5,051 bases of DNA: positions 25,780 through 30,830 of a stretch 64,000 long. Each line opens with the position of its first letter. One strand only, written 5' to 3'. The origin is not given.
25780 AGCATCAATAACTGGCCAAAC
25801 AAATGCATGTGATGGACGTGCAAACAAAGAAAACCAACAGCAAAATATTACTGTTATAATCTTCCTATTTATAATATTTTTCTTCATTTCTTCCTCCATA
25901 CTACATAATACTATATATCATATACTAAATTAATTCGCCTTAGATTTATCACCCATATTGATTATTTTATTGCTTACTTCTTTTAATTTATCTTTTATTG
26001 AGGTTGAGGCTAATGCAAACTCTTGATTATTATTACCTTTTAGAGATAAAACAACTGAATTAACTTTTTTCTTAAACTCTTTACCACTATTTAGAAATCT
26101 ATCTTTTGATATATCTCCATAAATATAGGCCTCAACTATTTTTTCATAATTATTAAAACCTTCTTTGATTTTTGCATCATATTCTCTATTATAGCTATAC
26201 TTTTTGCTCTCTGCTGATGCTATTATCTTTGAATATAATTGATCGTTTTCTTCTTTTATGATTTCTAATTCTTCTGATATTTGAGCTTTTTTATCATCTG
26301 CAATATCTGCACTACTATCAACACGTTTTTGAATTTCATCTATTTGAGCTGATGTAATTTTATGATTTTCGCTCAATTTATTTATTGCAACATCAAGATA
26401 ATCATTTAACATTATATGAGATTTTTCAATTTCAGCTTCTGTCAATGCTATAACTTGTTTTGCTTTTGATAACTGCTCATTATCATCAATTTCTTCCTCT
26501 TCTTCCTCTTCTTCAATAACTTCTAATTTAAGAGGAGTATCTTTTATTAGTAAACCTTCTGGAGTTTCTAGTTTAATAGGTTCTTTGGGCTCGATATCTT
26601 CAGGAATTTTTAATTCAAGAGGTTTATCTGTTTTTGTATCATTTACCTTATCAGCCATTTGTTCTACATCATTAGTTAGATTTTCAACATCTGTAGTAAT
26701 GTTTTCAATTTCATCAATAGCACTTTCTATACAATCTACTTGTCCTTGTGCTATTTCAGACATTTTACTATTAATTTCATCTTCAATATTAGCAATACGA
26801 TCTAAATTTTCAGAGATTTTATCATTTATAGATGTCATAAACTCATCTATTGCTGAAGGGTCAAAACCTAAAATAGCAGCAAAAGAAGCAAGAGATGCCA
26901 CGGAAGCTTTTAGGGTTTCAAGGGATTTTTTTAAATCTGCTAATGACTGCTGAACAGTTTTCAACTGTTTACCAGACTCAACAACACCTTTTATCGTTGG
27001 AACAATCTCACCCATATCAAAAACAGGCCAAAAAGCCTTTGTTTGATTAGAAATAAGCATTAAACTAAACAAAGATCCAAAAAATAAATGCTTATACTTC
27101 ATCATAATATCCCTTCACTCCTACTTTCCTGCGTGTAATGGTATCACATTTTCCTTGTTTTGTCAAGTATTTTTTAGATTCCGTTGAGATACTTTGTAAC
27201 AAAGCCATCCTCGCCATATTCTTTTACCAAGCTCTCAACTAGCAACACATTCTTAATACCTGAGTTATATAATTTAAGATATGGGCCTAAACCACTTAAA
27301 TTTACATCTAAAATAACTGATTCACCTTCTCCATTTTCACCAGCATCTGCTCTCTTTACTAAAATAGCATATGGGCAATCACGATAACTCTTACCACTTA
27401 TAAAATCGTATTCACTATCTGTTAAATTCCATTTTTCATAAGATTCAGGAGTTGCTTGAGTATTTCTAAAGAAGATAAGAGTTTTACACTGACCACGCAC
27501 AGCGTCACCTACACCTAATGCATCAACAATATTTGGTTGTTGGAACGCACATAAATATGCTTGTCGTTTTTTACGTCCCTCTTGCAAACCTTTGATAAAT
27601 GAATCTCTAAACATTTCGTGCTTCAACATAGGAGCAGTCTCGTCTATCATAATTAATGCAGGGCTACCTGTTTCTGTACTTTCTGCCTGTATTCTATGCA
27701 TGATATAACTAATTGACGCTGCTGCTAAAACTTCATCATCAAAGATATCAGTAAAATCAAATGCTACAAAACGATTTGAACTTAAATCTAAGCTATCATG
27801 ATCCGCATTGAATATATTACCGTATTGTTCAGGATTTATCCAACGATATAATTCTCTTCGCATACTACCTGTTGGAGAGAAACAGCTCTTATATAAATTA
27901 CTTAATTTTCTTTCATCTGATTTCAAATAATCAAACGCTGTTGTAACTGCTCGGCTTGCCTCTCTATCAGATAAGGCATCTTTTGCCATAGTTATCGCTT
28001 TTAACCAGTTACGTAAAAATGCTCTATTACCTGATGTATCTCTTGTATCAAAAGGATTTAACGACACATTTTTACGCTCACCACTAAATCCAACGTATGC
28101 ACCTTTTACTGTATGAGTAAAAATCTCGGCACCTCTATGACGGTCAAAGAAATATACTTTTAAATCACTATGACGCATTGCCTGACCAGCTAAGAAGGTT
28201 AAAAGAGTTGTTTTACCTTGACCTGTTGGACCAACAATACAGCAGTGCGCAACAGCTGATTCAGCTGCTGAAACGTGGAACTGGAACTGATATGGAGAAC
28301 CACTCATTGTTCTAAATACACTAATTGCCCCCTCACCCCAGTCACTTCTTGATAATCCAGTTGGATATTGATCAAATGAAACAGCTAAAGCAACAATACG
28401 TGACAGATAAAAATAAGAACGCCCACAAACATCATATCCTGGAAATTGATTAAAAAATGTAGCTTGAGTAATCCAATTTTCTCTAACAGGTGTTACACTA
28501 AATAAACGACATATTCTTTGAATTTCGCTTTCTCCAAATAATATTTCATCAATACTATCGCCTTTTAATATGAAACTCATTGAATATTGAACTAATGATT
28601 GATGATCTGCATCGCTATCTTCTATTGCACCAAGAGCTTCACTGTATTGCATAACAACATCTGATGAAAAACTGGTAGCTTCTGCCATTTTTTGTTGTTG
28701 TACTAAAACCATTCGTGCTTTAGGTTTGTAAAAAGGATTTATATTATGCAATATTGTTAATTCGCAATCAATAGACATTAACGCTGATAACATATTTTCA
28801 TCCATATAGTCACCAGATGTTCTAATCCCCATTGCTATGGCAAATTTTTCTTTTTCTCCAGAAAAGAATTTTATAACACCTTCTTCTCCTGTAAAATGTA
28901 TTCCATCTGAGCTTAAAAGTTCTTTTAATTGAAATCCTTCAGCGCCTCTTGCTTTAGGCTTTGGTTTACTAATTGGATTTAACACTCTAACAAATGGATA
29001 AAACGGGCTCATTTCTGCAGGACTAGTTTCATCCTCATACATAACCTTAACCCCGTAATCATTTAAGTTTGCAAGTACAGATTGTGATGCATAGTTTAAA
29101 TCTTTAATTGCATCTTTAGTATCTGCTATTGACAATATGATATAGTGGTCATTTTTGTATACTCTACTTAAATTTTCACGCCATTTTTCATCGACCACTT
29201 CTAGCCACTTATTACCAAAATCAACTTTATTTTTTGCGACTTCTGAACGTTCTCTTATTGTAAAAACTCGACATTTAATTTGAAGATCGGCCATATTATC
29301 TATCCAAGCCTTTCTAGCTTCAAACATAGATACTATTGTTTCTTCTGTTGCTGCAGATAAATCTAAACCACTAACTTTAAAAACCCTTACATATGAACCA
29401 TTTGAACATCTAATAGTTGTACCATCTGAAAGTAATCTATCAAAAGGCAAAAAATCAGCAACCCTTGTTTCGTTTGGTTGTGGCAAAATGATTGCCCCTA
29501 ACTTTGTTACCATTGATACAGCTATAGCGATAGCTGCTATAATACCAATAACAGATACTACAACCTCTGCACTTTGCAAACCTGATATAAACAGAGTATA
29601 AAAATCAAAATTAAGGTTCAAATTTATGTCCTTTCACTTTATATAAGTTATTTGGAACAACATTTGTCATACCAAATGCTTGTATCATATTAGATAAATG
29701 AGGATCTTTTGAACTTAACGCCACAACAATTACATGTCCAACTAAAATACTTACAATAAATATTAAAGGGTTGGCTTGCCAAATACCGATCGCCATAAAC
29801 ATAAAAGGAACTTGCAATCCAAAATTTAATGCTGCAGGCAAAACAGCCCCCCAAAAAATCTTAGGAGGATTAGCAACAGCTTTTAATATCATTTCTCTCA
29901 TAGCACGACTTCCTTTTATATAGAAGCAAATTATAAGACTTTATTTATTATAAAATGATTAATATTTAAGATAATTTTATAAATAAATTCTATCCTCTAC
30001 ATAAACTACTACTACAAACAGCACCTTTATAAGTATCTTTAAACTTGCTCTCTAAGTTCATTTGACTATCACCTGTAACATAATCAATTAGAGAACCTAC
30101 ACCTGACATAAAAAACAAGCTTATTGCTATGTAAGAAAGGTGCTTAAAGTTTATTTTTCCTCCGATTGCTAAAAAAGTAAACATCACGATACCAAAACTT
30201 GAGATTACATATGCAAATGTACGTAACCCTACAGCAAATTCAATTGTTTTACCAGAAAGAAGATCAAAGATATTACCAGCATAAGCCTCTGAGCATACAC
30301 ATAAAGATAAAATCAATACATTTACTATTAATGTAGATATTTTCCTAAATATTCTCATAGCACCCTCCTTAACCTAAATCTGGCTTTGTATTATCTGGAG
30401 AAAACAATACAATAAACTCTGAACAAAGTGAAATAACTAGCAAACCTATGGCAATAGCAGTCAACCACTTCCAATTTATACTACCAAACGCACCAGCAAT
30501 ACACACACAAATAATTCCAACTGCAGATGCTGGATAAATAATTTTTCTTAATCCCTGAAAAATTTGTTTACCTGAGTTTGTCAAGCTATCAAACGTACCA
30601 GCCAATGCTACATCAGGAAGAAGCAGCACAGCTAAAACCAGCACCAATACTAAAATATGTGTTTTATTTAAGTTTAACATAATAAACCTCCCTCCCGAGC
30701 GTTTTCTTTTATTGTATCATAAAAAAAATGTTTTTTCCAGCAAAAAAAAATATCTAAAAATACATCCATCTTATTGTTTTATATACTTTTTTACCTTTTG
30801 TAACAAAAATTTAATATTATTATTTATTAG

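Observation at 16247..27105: Five consecutive secreted coiled-coil proteins with VirB5/TrbJ-like N-termini occupy the slot where rvh systems carry VirB6 paralogs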

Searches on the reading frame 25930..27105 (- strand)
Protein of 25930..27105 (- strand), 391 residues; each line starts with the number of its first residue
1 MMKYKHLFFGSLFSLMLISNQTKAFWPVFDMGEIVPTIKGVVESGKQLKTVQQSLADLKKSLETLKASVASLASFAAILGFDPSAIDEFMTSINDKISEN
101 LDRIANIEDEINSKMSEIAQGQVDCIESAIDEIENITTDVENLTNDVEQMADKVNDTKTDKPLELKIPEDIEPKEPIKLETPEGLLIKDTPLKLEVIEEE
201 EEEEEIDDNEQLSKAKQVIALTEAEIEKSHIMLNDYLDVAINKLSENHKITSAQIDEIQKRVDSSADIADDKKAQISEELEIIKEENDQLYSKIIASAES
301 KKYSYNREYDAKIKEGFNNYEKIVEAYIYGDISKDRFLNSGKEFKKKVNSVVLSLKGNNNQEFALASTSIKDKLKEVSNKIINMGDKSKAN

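Call 4: search_protein_families(library=pfam, proteins=[window:25930-27105:-], max_evalue=1)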
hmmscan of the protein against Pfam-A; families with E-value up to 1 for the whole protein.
window:25930-27105:- (391 aa): 14 families
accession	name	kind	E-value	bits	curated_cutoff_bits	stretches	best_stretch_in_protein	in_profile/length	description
PF15011.11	CA109-like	-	0.0016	18.8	27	1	95-157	43-106/161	Ribosome biogenesis protein C1orf109-like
PF07996.16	T4SS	-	0.0035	18.2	24.7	1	27-148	3-122/197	Type IV secretion system proteins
PF04728.18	LPP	-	0.006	17.3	29.1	1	133-160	2-29/53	Lipoprotein leucine-zipper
PF04108.17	ATG17_like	-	0.018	15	43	1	50-285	113-293/355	Autophagy protein ATG17-like domain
PF21486.3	NUP120_helical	-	0.033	14.9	27.7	1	245-303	7-66/129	Nucleoporin NUP120, helical domain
PF07889.17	DUF1664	-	0.036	14.5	34.6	1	85-156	49-119/124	Protein of unknown function (DUF1664)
PF08824.15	Serine_rich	-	0.042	14.2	26.9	0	46-109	33-94/157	Serine rich protein interaction domain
PF23991.1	DUF7310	-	0.066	14.1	40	1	99-153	20-76/83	Coiled-coil region of unknown function (DUF7310)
PF05103.18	DivIVA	-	0.099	13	28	0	78-120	15-57/131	DivIVA protein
PF04977.20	DivIC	-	0.1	12.8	28.9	1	47-88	18-59/80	Septum formation initiator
PF18476.7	PIN_8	-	0.15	12.4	26.1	0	85-139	40-145/227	PIN like domain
PF10046.14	BLOC1_2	-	0.17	12.7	33.4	1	89-150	24-84/96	Biogenesis of lysosome-related organelles complex-1 subunit 2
PF06419.17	COG6_N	-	0.17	12.4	27.4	1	109-160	18-69/114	Conserved oligomeric complex COG6, N-terminal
PF06103.16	DUF948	-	0.51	11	37.2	0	236-267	16-47/89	Bacterial protein of unknown function (DUF948)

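Call 9: search_solved_structures(query=window:25930-27105:-, max_evalue=10, show_alignments=2)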
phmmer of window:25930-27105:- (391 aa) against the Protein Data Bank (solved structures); distinct sequences matched with E-value up to 10: 12.
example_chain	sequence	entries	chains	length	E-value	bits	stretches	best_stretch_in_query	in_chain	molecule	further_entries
7o97_A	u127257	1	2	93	0.016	17.8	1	46-120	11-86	hypothetical protein UY81_C0065G0003 from Candidatus Giovannonibacteria bacterium converte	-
4yah_X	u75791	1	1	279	0.12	14.8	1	32-112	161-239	D-methionine-binding lipoprotein MetQ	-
8qox_B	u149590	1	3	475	0.14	14.6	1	44-118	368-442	Conserved membrane protein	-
6cvl_E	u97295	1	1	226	0.23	13.9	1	32-109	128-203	MetQ periplasmic binding protein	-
2dm9_A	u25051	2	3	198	0.24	13.9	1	202-287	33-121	V-type ATP synthase subunit E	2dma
4dt0_A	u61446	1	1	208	0.25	13.8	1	202-287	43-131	V-type ATP synthase subunit E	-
2yo3_A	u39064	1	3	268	0.5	12.8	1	91-159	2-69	GENERAL CONTROL PROTEIN GCN4, PUTATIVE INNER MEMBRANE PROTEIN, GENERAL CONTROL PROTEIN GCN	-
5app_A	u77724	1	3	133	0.8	12.2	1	46-112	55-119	General control protein GCN4,GENERAL CONTROL PROTEIN GCN4, OUTER MEMBRANE PROTEIN 100,Gene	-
2wpr_A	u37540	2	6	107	1.2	11.6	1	91-170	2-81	TRIMERIC AUTOTRANSPORTER ADHESIN FRAGMENT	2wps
4hfo_A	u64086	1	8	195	2.1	10.8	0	300-337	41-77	Biogenic amine-binding protein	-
4ge1_A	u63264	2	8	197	3.5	10.1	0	300-352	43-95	Biogenic amine-binding protein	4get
2yo2_A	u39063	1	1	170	8.4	8.8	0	51-138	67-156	GENERAL CONTROL PROTEIN GCN4, PUTATIVE INNER MEMBRANE PROTEIN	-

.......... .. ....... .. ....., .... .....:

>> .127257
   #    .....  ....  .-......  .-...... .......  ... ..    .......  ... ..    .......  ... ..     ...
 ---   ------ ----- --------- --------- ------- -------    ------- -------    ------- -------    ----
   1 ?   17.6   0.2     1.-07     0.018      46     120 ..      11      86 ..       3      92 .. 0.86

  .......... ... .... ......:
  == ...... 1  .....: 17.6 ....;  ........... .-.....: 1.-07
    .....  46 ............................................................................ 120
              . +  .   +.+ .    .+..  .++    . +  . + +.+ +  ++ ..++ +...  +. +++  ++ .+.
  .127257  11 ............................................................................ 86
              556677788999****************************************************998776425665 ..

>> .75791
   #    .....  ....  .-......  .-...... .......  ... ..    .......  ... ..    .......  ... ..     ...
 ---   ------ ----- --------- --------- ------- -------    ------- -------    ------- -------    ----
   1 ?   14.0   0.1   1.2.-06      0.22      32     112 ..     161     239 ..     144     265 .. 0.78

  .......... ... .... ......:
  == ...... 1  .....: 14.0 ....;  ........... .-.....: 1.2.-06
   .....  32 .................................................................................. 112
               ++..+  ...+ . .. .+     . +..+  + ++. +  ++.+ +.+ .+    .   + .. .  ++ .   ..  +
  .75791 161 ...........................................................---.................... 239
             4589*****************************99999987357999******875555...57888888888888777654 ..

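Call 22: search_solved_structures(query=A1, max_evalue=10, show_alignments=3)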
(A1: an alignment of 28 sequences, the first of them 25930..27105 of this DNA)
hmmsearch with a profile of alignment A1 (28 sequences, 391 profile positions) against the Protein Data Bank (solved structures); distinct sequences matched with E-value up to 10: 39.
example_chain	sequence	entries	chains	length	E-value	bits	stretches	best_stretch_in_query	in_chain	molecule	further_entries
8qox_B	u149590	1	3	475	0.0043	19.3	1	38-131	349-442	Conserved membrane protein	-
7o3v_A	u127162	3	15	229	0.0072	18.6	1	10-70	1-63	TrwJ protein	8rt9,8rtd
4tql_A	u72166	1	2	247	0.011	18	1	43-159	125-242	Three helix bundle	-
3tnu_B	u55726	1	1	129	0.015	17.5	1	51-133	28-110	Keratin, type II cytoskeletal 5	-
2a3d_A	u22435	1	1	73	0.026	16.7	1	55-118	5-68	PROTEIN (DE NOVO THREE-HELIX BUNDLE)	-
6ds9_A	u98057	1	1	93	0.032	16.4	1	52-102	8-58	de novo designed three helix bundle GRa3D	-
4zry_B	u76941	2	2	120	0.041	16.1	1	53-129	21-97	Keratin, type II cytoskeletal 1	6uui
7upq_B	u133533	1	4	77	0.061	15.5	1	234-296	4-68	DHT03 protein B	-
7upo_B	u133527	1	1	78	0.072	15.3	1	234-298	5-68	DHT03 protein B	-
6jfv_B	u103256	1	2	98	0.09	14.9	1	54-133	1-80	Keratin, type II cytoskeletal 5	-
2mqa_A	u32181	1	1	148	0.22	13.7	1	79-162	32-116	Minor ampullate fibroin 1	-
6gaj_A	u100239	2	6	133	0.28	13.3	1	43-120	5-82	Outer capsid protein sigma-1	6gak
4wsg_A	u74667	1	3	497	0.29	13.3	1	42-103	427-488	Fusion glycoprotein F0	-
5cqv_A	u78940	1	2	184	0.34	13.1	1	39-79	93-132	Uncharacterized protein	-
7wxz_A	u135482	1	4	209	0.35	13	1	40-148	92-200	Spike protein S2'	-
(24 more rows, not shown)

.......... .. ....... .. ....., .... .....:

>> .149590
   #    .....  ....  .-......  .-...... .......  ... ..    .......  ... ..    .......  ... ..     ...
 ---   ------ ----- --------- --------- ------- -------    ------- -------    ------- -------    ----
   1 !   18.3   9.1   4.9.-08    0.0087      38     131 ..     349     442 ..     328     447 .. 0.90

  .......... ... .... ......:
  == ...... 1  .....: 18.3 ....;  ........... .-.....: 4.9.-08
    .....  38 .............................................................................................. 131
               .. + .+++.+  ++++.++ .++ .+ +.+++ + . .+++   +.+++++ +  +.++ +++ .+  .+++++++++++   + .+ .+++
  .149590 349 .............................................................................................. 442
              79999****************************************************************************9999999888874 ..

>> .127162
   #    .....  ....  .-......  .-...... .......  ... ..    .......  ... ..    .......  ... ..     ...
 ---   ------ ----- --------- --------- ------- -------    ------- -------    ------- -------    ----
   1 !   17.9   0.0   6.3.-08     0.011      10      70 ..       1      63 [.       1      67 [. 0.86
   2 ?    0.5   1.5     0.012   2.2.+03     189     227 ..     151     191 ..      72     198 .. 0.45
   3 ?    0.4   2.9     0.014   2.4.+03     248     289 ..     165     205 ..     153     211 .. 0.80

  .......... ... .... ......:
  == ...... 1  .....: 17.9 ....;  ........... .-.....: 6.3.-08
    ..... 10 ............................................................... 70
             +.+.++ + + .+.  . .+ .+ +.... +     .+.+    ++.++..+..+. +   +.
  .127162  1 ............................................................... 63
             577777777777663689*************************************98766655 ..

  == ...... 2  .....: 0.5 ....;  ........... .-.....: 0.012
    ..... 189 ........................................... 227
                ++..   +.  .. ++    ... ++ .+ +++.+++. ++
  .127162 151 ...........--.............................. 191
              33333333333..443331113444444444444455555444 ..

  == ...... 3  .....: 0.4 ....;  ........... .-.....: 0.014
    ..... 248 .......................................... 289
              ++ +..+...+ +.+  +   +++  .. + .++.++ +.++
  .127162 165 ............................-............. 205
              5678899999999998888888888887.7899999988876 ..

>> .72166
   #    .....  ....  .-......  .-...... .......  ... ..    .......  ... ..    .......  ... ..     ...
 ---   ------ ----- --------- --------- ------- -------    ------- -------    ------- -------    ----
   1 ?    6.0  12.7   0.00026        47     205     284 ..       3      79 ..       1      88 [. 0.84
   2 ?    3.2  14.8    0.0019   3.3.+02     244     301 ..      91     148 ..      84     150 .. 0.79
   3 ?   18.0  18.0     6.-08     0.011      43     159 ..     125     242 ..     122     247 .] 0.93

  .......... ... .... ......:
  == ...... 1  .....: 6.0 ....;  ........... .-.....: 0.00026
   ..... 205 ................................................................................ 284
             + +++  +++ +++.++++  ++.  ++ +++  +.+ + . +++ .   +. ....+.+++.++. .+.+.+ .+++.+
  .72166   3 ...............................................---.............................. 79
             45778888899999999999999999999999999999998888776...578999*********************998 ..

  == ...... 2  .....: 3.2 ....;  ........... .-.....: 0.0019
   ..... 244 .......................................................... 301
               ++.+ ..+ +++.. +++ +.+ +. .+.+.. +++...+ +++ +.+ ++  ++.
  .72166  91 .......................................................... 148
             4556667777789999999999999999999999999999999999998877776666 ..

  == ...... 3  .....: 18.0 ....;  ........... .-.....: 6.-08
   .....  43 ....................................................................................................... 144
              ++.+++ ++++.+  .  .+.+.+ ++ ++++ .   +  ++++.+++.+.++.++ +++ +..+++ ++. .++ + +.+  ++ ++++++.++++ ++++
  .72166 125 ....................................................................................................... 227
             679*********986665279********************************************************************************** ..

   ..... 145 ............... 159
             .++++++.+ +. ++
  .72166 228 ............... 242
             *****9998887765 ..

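Call 23: find_homologous_proteins(query=window:25930-27105:-, max_evalue=0.001)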
Query window:25930-27105:- (391 aa): 2 proteins with E <= 0.001 among 8000 candidates.
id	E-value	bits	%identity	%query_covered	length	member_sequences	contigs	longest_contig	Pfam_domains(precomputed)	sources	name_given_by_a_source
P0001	5.0e-238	807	100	100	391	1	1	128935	-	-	-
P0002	1.1e-185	635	78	100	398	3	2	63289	-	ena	-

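Call 31: search_protein_families(library=pfam, alignment_id=A1, max_evalue=0.1)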
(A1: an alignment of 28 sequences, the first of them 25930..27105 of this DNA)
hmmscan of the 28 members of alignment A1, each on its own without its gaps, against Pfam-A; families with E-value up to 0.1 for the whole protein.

A. member 1, window:25930-27105:- (391 aa): 9 families
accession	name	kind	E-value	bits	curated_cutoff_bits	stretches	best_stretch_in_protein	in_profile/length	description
PF15011.11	CA109-like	-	0.0016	18.8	27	0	95-157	43-106/161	Ribosome biogenesis protein C1orf109-like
PF07996.16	T4SS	-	0.0035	18.2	24.7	1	27-148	3-122/197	Type IV secretion system proteins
PF04728.18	LPP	-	0.006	17.3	29.1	1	133-160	2-29/53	Lipoprotein leucine-zipper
PF04108.17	ATG17_like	-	0.018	15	43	1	50-285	113-293/355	Autophagy protein ATG17-like domain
PF21486.3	NUP120_helical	-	0.033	14.9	27.7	1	245-303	7-66/129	Nucleoporin NUP120, helical domain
PF07889.17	DUF1664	-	0.036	14.5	34.6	1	85-156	49-119/124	Protein of unknown function (DUF1664)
PF08824.15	Serine_rich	-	0.042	14.2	26.9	0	46-109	33-94/157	Serine rich protein interaction domain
PF23991.1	DUF7310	-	0.066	14.1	40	0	99-153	20-76/83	Coiled-coil region of unknown function (DUF7310)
PF05103.18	DivIVA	-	0.099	13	28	0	78-120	15-57/131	DivIVA protein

B. families by the number of members that match (of 28 scanned): 63 families (the first 25 are shown)
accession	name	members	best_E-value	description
PF07996.16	T4SS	6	3.9e-05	Type IV secretion system proteins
PF06103.16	DUF948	5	1e-05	Bacterial protein of unknown function (DUF948)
PF18595.6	Nuf2_DHR10-like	4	5.2e-05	Nuf2, DHR10-like domain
PF04513.17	Baculo_PEP_C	4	0.00012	Baculovirus polyhedron envelope protein, PEP, C terminus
PF13012.11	MitMem_reg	4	0.004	Maintenance of mitochondrial structure and function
PF05531.17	NPV_P10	4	0.011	Nucleopolyhedrovirus P10 protein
PF07889.17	DUF1664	3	0.015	Protein of unknown function (DUF1664)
PF24611.2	Spectrin_Anc-1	2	7.6e-05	Nuclear anchorage protein 1, spectrin-like repeat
PF04108.17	ATG17_like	2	0.00078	Autophagy protein ATG17-like domain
PF08824.15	Serine_rich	2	0.0023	Serine rich protein interaction domain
PF10157.14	BORCS6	2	0.0073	BLOC-1-related complex sub-unit 6 C-terminal helix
PF04504.20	GeBP-like_DBD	2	0.0086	Glabrous-enhancer-binding protein-like family, DBD domain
PF09718.15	Tape_meas_lam_C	2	0.009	Lambda phage tail tape-measure protein (Tape_meas_lam_C)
PF11887.13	Mce4_CUP1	2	0.01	Cholesterol uptake porter CUP1 of Mce4, putative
PF23991.1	DUF7310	2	0.066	Coiled-coil region of unknown function (DUF7310)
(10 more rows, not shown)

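Call 77: search_protein_families(library=ncbifam, proteins=[window:25930-27105:-], max_evalue=0.01)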
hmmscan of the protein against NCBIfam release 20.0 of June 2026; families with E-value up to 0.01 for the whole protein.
window:25930-27105:- (391 aa): 1 family
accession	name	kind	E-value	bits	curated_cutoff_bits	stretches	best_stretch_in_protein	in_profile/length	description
TIGR02169.1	SMC_prok_A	equivalog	0.00029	18.6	729.4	1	43-155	714-826/1165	chromosome segregation protein SMC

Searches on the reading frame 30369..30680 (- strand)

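Call 5: search_protein_families(library=pfam, proteins=[window:30369-30680:-], max_evalue=0.1)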
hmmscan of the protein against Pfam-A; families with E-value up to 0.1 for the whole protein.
window:30369-30680:- (103 aa): 1 family
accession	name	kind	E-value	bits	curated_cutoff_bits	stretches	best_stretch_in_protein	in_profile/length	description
PF04956.18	TrbC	-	3.2e-10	40.5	27.9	1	6-89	9-94/98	TrbC/VIRB2 pilin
